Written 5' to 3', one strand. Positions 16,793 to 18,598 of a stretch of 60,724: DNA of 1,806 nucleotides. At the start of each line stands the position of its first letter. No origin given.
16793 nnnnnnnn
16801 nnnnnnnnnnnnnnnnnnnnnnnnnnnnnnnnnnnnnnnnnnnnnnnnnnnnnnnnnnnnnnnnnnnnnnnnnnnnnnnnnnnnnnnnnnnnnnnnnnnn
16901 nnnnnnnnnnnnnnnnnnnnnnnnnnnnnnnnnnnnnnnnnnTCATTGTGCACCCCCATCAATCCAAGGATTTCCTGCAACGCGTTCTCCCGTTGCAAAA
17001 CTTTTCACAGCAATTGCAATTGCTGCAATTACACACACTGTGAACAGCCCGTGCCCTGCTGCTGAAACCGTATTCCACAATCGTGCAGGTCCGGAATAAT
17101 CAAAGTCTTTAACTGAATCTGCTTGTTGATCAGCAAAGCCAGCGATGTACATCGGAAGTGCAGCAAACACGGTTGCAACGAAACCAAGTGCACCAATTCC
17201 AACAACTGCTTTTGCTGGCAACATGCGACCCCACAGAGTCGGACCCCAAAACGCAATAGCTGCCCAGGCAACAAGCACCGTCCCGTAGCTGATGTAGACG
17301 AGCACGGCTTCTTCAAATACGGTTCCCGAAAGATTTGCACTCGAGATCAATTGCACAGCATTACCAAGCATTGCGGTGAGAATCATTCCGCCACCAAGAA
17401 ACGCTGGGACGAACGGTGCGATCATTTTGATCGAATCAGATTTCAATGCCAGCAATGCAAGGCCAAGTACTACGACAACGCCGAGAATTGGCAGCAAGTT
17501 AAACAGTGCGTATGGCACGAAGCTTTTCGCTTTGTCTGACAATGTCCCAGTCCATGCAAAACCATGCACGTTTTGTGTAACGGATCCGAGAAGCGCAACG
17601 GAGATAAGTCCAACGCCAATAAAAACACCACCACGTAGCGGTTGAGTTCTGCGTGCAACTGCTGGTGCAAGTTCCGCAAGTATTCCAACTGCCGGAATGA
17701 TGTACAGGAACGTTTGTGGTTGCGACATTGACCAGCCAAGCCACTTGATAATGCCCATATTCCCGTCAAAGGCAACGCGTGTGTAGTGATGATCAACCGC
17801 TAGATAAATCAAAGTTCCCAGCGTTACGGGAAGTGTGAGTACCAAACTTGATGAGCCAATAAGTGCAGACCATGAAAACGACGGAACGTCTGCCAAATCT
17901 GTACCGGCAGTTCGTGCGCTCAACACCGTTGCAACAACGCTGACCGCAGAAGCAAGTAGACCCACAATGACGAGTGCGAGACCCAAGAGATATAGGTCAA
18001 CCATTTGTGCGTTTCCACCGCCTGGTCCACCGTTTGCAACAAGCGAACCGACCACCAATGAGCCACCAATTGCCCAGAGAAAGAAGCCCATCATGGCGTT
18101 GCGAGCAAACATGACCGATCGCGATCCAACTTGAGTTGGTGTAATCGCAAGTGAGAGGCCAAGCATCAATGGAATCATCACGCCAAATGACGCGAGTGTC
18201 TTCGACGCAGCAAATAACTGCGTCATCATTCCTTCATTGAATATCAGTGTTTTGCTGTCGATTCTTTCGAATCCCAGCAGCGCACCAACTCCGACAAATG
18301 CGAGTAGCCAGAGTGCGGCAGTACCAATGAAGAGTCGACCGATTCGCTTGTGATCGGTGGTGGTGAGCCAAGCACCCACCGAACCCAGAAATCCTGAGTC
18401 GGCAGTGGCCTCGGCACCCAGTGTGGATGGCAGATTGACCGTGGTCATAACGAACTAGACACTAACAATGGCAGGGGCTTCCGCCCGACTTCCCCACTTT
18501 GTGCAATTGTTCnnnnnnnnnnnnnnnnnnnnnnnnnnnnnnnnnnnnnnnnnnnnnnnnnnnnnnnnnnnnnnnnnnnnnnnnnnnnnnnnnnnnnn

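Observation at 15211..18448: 'Ghost oxidase': intact but ligand-less paralogs of heme-copper oxidase subunits I, III and II inserted between ctaB and ctaC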

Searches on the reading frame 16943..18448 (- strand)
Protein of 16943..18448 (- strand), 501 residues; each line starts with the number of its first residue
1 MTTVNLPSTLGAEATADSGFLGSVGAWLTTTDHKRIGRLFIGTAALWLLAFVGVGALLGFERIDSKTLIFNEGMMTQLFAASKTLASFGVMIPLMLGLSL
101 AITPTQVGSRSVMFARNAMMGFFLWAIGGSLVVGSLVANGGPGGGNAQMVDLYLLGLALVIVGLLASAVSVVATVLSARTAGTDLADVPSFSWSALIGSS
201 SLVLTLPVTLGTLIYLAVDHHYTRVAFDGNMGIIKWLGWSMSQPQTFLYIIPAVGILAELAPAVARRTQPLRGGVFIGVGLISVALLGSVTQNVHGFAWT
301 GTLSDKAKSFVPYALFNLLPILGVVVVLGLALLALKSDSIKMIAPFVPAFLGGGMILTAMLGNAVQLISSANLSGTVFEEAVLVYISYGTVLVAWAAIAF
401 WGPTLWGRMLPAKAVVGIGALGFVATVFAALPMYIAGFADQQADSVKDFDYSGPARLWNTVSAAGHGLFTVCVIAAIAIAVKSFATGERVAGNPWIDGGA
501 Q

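Call 3: search_protein_families(library=pfam, proteins=[window:16943-18448:-], max_evalue=1)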
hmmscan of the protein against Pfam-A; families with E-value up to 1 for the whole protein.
window:16943-18448:- (501 aa): 2 families
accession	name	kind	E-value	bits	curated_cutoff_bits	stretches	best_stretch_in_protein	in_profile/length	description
PF00115.25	COX1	-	1.6e-29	103.5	34.8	1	35-465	1-433/436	Cytochrome C and Quinol oxidase polypeptide I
PF15103.11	G0-G1_switch_2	-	0.57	11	27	1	146-180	20-54/105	G0/G1 switch protein 2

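Call 4: search_protein_families(library=ncbifam, proteins=[window:16943-18448:-], max_evalue=1)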
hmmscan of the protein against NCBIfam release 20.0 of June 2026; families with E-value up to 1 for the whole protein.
window:16943-18448:- (501 aa): 5 families
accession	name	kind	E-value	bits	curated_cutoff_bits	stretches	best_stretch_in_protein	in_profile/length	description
TIGR02891.1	CtaD_CoxA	equivalog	3.3e-38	131.6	670.75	1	27-496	1-481/504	cytochrome c oxidase subunit I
NF050116.1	cyt_aa3_Actin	exception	3.2e-31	108.7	880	1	27-496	2-483/522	aa3-type cytochrome oxidase subunit I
TIGR02882.1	QoxB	equivalog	1.9e-24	86.1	1015.5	1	26-495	43-526/643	cytochrome aa3 quinol oxidase subunit I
TIGR02843.1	CyoB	equivalog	2.1e-21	76.1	1020.35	1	26-495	46-533/646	cytochrome o ubiquinol oxidase subunit I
NF011592.0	PRK15017.1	equivalog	9.2e-15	54.4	1271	1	26-495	47-534/663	cytochrome o ubiquinol oxidase subunit I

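Call 8: find_homologous_proteins(query=window:16943-18448:-, max_evalue=0.00001)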
Query window:16943-18448:- (501 aa): 895 proteins with E <= 0.00001 among 8000 candidates; the best 120 are listed.
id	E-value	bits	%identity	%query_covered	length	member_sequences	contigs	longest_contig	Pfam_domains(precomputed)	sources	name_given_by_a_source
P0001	0.0e+0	1034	97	100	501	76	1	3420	PF00115.26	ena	-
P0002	0.0e+0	1014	95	100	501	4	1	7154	PF00115.26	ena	-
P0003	0.0e+0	1011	94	100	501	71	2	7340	PF00115.26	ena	-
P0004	7.7e-298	1006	93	100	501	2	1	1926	PF00115.26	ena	-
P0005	8.6e-296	999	92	100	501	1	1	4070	PF00115.26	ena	-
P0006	1.8e-295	998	93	100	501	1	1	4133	PF00115.26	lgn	-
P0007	7.1e-295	996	93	100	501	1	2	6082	PF00115.26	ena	-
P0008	3.6e-294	994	93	100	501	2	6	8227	PF00115.26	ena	-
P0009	4.0e-285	964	89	100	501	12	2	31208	PF00115.26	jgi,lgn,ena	-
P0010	4.3e-283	957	89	100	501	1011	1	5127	PF00115.26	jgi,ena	jgi:heme/copper-type cytochrome/quinol oxidase subunit 1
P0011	9.3e-275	930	87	100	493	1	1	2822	PF00115.26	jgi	jgi:heme/copper-type cytochrome/quinol oxidase subunit 1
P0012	6.8e-274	927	86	100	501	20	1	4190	PF00115.26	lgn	-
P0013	1.8e-270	916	84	100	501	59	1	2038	PF00115.26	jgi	-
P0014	1.7e-264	896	81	100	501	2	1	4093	PF00115.26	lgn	-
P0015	1.8e-263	893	80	100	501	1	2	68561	PF00115.26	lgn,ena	-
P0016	1.2e-238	811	92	81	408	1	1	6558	PF00115.26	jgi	-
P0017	2.4e-232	790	90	49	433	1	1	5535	PF00115.26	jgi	-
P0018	1.1e-215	735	70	95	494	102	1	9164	PF00115.26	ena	-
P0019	8.7e-215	732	70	94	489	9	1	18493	PF00115.26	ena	-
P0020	1.0e-214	732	69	96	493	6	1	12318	PF00115.26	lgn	-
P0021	3.4e-214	730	69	97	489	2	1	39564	PF00115.26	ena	-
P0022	5.0e-214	730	68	99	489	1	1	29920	PF00115.26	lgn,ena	-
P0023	7.1e-214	729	68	99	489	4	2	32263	PF00115.26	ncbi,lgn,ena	-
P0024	1.8e-213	728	68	99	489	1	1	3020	PF00115.26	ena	-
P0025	1.3e-210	718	68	95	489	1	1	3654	PF00115.26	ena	-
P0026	1.3e-210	718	68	95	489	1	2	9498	PF00115.26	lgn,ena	-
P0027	1.8e-210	718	68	95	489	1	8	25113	PF00115.26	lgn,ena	-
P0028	1.8e-210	718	68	95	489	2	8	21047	PF00115.26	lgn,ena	-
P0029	2.2e-210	718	67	97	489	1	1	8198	PF00115.26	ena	-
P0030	2.4e-210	718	68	95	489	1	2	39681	PF00115.26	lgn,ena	-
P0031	2.4e-210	718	68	95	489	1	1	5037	PF00115.26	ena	-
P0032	2.4e-210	718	68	95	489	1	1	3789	PF00115.26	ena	-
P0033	2.5e-210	717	68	95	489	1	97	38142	PF00115.26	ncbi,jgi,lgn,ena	jgi:heme/copper-type cytochrome/quinol oxidase subunit 1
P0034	3.4e-210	717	68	95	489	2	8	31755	PF00115.26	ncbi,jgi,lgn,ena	jgi:heme/copper-type cytochrome/quinol oxidase subunit 1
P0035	4.6e-210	717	68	95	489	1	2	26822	PF00115.26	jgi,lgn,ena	jgi:heme/copper-type cytochrome/quinol oxidase subunit 1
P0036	4.8e-210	717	68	95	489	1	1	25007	PF00115.26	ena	-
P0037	6.3e-210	716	68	95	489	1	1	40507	PF00115.26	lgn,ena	-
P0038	6.5e-210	716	68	95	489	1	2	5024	PF00115.26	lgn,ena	-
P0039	8.4e-210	716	68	95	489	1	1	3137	PF00115.26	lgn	-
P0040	8.7e-210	716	68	95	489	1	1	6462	PF00115.26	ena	-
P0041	1.2e-209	715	68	95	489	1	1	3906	PF00115.26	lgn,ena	-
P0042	1.2e-209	715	68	95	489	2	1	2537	PF00115.26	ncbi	-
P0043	2.5e-209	714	68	95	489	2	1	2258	PF00115.26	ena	-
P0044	2.9e-209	714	68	95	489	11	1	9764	PF00115.26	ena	-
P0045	8.6e-202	689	94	68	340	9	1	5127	PF00115.26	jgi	jgi:heme/copper-type cytochrome/quinol oxidase subunit 1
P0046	3.6e-193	661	66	90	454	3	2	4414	PF00115.26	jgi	jgi:cytochrome o ubiquinol oxidase subunit 1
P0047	8.9e-185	633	59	100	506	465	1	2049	PF00115.26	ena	-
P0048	2.3e-183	629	58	100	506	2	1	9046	PF00115.26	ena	-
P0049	1.4e-181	623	58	100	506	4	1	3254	PF00115.26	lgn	-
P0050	1.1e-178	613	58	99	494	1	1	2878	PF00115.26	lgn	-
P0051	1.6e-178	613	89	64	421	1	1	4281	PF00115.26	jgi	-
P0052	1.7e-178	613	58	99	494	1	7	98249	PF00115.26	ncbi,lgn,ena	-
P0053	2.1e-178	612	58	99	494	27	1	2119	PF00115.26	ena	-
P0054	4.3e-178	611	58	99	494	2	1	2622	PF00115.26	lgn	-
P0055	9.6e-178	610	58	99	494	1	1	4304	PF00115.26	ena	-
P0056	2.4e-177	609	58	99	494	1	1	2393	PF00115.26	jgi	-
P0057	3.9e-177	608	58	99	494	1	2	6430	PF00115.26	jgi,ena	-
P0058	3.9e-177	608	58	99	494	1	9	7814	PF00115.26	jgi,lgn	jgi:heme/copper-type cytochrome/quinol oxidase subunit 1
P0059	6.6e-177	607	58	99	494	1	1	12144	PF00115.26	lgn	-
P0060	8.1e-176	604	57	99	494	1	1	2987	PF00115.26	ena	-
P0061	2.6e-175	602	57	99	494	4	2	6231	PF00115.26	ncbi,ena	-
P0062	4.0e-175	601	57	99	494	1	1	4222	PF00115.26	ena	-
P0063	1.0e-172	593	57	99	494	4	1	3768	PF00115.26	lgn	-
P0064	2.4e-172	592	56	99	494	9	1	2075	PF00115.26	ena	-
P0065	1.4e-171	590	56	99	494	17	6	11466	PF00115.26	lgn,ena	-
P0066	1.8e-171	589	57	99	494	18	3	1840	PF00115.26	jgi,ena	jgi:heme/copper-type cytochrome/quinol oxidase subunit 1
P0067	3.9e-166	572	91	58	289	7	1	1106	PF00115.26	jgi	jgi:heme/copper-type cytochrome/quinol oxidase subunit 1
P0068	8.4e-165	567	56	95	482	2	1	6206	PF00115.26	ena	-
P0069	2.6e-162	559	59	90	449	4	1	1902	PF00115.26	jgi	jgi:cytochrome c oxidase subunit 1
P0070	1.2e-161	557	56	93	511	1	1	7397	PF00115.26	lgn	-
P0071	2.5e-160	553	92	54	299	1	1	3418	PF00115.26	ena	-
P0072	6.2e-156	538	56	91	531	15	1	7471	PF00115.26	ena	-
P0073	1.2e-155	537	51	98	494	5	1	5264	PF00115.26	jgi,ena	-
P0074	1.1e-154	534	55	91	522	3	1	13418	PF00115.26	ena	-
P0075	1.1e-153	531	54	95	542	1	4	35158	PF00115.26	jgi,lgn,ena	-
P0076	1.1e-153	531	54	95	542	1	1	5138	PF00115.26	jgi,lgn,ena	-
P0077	1.5e-153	530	52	96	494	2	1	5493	PF00115.26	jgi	jgi:heme/copper-type cytochrome/quinol oxidase subunit 1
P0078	3.0e-153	529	52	96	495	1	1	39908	PF00115.26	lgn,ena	-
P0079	3.2e-153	529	54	90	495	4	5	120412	PF00115.26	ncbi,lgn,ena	-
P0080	3.7e-153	529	51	96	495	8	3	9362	PF00115.26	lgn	-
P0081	4.5e-153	529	53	95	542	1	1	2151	PF00115.26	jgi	-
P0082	4.6e-153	529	54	91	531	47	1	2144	PF00115.26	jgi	-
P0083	6.0e-153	528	53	95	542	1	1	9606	PF00115.26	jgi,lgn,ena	-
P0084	6.4e-153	528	53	91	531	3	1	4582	PF00115.26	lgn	-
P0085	9.0e-153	528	52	99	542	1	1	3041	PF00115.26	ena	-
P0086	1.1e-152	527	53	92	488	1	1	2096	PF00115.26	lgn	-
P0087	1.1e-152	527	53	95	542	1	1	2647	PF00115.26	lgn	-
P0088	1.4e-152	527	53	96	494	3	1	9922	PF00115.26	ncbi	-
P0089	1.9e-152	527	53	95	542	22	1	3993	PF00115.26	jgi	-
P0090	2.0e-152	527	53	95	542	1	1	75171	PF00115.26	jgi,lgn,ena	jgi:heme/copper-type cytochrome/quinol oxidase subunit 1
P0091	2.0e-152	527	54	95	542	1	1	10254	PF00115.26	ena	-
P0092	2.4e-152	526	52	98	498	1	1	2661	PF00115.26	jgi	jgi:heme/copper-type cytochrome/quinol oxidase subunit 1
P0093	3.2e-152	526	53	95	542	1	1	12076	PF00115.26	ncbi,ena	ncbi:MAG: cbb3-type cytochrome c oxidase subunit I [Actinomycetes bacterium]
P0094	3.4e-152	526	52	95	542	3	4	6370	PF00115.26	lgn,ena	-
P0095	3.4e-152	526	52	98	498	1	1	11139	PF00115.26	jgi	jgi:heme/copper-type cytochrome/quinol oxidase subunit 1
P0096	4.3e-152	525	54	94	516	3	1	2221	PF00115.26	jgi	jgi:heme/copper-type cytochrome/quinol oxidase subunit 1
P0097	4.8e-152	525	52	95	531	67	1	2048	PF00115.26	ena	-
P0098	8.8e-152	524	50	99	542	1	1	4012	PF00115.26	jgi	-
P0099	9.6e-152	524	53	95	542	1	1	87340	PF00115.26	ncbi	-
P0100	9.7e-152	524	51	98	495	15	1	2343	PF00115.26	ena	-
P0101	1.3e-151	524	53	96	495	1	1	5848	PF00115.26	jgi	-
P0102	1.5e-151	524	53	95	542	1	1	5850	PF00115.26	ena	-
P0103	2.4e-151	523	51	94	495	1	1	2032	PF00115.26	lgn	-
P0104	3.0e-151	523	52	95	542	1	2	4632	PF00115.26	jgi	jgi:heme/copper-type cytochrome/quinol oxidase subunit 1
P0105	3.0e-151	523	52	95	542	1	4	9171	PF00115.26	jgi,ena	jgi:heme/copper-type cytochrome/quinol oxidase subunit 1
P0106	3.5e-151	522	50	99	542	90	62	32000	PF00115.26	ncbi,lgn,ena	-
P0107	3.5e-151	522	52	96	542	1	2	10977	PF00115.26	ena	-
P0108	3.5e-151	522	52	96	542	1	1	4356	PF00115.26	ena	-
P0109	4.0e-151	522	52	95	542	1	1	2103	PF00115.26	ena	-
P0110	4.7e-151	522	52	94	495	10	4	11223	PF00115.26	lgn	-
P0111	6.7e-151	522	52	95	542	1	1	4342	PF00115.26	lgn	-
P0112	9.6e-151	521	52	95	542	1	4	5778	PF00115.26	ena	-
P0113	1.0e-150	521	52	95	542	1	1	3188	PF00115.26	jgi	jgi:heme/copper-type cytochrome/quinol oxidase subunit 1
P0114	1.0e-150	521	51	98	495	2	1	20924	PF00115.26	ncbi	ncbi:MAG: cbb3-type cytochrome c oxidase subunit I [Ilumatobacteraceae bacterium]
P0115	1.1e-150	521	52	95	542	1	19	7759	PF00115.26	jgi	jgi:heme/copper-type cytochrome/quinol oxidase subunit 1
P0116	1.1e-150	521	52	95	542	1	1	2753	PF00115.26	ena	-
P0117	1.1e-150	521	51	95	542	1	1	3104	PF00115.26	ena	-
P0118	1.3e-150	521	52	95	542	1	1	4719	PF00115.26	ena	-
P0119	1.3e-150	521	51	95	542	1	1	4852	PF00115.26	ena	-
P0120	1.3e-150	521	51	95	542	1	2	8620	PF00115.26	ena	-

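Call 13: find_related_loci(query=A2, collection=genome_contigs, flank=8000)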
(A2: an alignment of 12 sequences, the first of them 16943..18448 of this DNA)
Query A2 (501 aa) in genome_contigs; peptide patterns used: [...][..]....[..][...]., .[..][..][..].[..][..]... (x = any residue, [..] = any of these).
100 stretches matched a pattern; 77 encode a relative of the query (tblastn E <= 1e-3); 77 distinct loci.
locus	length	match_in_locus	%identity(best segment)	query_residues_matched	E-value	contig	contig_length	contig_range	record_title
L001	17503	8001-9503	96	1-501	0e+0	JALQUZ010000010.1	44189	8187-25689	MAG: Ilumatobacteraceae bacterium isolate FCJ.16 NODE_10_length_44189_cov_6.023453, whole genome shotgun sequence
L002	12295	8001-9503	94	1-501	0e+0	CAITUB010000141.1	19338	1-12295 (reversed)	MAG: uncultured Acidimicrobium sp. isolate Ki3-D1_bin-0491 genome assembly, contig: bin-0491:141/293, whole genome shotg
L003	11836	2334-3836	93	1-501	0e+0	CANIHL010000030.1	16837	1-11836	MAG: Acidimicrobiaceae bacterium isolate RE-9nov16-224 genome assembly, contig: RE-9nov16-C7251, whole genome shotgun se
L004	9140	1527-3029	90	1-501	0e+0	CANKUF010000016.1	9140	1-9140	MAG: Acidimicrobiaceae bacterium isolate ZE-13may13-33 genome assembly, contig: ZE-13may13-C7616, whole genome shotgun s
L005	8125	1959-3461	89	1-501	0e+0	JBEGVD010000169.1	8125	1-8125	MAG: Actinomycetota bacterium isolate riogrande_2019_sw_WHONDRS-S19S_0066_B_bin.117 scaffold_1876068, whole genome shotg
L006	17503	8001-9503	89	1-501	0e+0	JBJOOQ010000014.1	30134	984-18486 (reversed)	MAG: Actinomycetota bacterium isolate umpqua_2019_sw_WHONDRS-S19S_0079_F_bin.9 scaffold_228, whole genome shotgun sequen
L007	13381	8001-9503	88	1-501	0e+0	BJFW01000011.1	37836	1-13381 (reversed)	Actinomycetes bacterium LBMAG_Actinobacteria_epi.bin6_acIV DNA, sequence011, whole genome shotgun sequence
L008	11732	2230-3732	88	1-501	0e+0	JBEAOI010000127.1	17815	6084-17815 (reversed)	MAG: Actinomycetota bacterium isolate mcdi_2019_sw_WHONDRS-S19S_0017_B_bin.44 scaffold_231432, whole genome shotgun sequ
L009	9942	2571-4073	89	1-501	0e+0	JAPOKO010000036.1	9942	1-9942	MAG: bacterium isolate bin92 NODE_36_length_9942_cov_3.127116, whole genome shotgun sequence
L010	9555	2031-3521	84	5-501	0e+0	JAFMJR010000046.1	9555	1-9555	MAG: Ilumatobacteraceae bacterium isolate DEBay_Sum019D_L_G_52 NODE_8219_length_9555_cov_32.150842, whole genome shotgun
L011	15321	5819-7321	89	1-501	0e+0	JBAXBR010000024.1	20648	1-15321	MAG: Actinomycetota bacterium isolate ELA172 MAG172_24, whole genome shotgun sequence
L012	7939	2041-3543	86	1-501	0e+0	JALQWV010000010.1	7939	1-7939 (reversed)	MAG: Ilumatobacteraceae bacterium isolate HGH.25 HGH_1219340, whole genome shotgun sequence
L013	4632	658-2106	68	1-483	0e+0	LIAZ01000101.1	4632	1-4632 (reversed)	MAG: Acidimicrobium sp. BACL17 MAG-120823-bin42 isolate BACL27 MAG-120823-bin42 contig01064_1_120823-bin42, whole genome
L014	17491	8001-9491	56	1-501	0e+0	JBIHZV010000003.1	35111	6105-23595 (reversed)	MAG: Ilumatobacteraceae bacterium isolate ME2000-03-30D8pf_3300042899_group1_bin153 Rohwer_bin77_scaffold_296_c1, whole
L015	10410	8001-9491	58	1-501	0e+0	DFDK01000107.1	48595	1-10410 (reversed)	MAG TPA_asm: Acidimicrobium sp. UBA3029 UBA3029_contig_2803, whole genome shotgun sequence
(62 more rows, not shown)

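Call 41: search_protein_representatives(alignment_id=A2)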
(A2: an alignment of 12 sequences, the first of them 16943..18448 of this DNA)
Query: 12 sequences, 498 profile positions. Proteins with E-value up to 0.001 (for the whole library): 3484; up to 1e-10: 1283; up to 1e-30: 286. The best 150 are listed.
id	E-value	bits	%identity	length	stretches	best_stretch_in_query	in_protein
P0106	2.0e-236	802.0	-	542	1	1-498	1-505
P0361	2.5e-188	643.3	-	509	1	1-492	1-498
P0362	2.7e-143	494.8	-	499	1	1-493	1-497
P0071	4.0e-136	471.1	-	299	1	1-287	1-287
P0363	1.0e-135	469.8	-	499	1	7-487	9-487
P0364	1.4e-135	469.3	-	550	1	1-497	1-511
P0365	4.8e-134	464.3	-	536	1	1-497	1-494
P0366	3.2e-133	461.6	-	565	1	1-497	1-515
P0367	7.6e-131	453.7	-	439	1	1-413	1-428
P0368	5.4e-129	447.6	-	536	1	1-497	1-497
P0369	6.0e-129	447.5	-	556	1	1-495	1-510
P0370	7.4e-128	443.9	-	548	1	1-497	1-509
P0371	8.8e-121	420.5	-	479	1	19-484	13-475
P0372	1.1e-118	413.6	-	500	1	18-479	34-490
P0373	7.1e-118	410.9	-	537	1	2-496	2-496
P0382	1.4e-101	357.2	-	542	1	21-497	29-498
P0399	4.9e-80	286.1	-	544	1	22-496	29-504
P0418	1.8e-71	257.8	-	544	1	11-487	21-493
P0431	8.8e-66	239.1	-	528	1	23-495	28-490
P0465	2.4e-56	208.0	-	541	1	17-484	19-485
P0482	1.4e-52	195.5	-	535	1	26-495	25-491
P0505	1.3e-48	182.5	-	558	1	26-485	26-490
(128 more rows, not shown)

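Call 43: list_cluster_members(proteins=[P0361, P0364, P0373, P0382, P0399, P0418, P0431, P0465, P0482, P0505])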
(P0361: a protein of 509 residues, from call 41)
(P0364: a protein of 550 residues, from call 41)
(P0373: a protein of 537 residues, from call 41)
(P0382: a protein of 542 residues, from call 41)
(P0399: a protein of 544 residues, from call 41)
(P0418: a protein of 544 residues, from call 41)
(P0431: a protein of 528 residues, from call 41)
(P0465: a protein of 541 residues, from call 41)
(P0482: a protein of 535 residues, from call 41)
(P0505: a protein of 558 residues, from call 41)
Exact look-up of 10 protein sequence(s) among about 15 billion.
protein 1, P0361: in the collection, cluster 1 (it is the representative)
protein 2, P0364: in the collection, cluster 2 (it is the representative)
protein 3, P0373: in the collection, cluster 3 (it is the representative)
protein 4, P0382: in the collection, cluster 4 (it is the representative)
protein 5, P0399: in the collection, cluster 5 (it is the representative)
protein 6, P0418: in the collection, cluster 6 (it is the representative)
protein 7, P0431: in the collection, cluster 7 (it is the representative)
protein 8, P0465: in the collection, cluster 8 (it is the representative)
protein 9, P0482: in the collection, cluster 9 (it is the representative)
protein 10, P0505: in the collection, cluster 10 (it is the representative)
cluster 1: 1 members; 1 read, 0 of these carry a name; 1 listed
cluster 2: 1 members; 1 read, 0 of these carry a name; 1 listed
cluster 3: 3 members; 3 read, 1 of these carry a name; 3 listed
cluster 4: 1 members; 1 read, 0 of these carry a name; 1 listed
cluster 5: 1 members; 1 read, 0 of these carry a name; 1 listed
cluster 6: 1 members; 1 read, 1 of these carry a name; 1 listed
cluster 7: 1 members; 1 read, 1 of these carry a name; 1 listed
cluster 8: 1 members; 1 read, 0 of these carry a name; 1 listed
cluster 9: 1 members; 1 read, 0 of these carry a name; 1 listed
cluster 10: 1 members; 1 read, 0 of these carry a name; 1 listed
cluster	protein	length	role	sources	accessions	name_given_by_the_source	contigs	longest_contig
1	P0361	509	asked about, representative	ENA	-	-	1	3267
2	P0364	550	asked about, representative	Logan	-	-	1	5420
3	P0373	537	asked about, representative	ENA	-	-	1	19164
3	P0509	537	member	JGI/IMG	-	heme/copper-type cytochrome/quinol oxidase subunit 1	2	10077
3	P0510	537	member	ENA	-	-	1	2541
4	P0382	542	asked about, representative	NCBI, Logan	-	-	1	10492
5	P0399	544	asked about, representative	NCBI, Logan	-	-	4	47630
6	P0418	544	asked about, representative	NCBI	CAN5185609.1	cytochrome c oxidase subunit I [soil metagenome]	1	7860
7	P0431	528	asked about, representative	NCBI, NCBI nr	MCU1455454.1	MAG: putative cytochrome c oxidase subunit [Acidimicrobiales bacterium] | putative cytochrome c oxidase subunit [Acidimicrobiales bacterium]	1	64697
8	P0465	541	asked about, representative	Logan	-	-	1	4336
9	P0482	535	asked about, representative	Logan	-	-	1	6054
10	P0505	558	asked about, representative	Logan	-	-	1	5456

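Call 44: predict_structure(alignment_id=A2)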
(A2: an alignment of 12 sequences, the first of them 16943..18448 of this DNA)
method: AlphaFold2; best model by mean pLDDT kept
length: 501 residues; sequences in the alignment: 12
mean_pLDDT: 71.8   pTM: 0.78
mean pLDDT of the five models: 71.8, 47.9, 45.6, 42.7, 42.6
residues with pLDDT >= 90: 23; 70-90: 290; 50-70: 147; < 50: 41
segments of 3 or more residues with pLDDT < 50: 1-18, 67-69, 223-231, 243-245, 499-501
pLDDT, mean of each block of 10 residues (from residue 1): 34 42 59 85 83 77 55 65 72 81 74 81 88 76 65 81 85 74 61 74 68 64 43 53 56 77 62 66 65 66 80 78 78 62 83 86 77 72 83 88 84 90 90 67 59 67 87 90 82 62 33
secondary structure, 60 per line:
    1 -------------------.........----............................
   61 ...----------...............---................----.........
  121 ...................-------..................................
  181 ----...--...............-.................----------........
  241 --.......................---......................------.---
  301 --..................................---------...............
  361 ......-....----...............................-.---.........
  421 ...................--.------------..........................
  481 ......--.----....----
elements in order: H20-28 H33-63 H74-88 H92-107 H112-139 H147-180 H190-204 H206-222 H233-240 H243-265 H269-290 H303-336 H346-366 H377-406 H412-439 H455-486 H494-497
